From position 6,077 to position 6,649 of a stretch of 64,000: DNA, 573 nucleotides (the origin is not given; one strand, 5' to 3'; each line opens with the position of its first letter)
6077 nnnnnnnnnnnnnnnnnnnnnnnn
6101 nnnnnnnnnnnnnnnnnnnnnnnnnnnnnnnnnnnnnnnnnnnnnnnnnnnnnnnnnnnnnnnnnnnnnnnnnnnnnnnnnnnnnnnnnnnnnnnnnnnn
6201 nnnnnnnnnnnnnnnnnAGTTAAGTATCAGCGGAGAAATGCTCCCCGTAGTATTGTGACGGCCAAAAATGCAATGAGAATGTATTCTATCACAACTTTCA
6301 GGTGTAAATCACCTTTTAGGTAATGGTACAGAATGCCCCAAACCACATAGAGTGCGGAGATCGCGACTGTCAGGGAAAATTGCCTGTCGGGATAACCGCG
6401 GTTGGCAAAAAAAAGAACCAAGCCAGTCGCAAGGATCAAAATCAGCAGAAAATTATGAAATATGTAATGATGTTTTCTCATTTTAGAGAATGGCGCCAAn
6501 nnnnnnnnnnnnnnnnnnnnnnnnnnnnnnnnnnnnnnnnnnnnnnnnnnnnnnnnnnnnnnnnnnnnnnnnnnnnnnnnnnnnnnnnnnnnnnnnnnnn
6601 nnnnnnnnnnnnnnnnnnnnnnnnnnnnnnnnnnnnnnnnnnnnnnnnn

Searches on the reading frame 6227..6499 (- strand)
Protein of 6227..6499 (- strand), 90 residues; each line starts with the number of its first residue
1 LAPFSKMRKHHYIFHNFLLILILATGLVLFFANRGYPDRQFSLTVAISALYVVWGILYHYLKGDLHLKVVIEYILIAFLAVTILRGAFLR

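Call 99: search_protein_families(library=pfam, proteins=[window:6227-6499:-], max_evalue=0.1)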
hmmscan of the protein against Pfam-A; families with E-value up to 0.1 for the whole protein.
window:6227-6499:- (90 aa): 3 families
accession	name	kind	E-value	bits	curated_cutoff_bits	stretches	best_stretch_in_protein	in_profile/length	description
PF18900.5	DUF5656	-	0.00011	22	23.3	1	47-84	202-239/242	Protein of unknown function (DUF5656)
PF19845.4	DUF6320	-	0.0018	18.6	29.9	1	6-82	7-84/186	Family of unknown function (DUF6320)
PF01350.22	Flavi_NS4A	-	0.074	13.4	27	1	11-71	48-111/144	Flavivirus non-structural protein NS4A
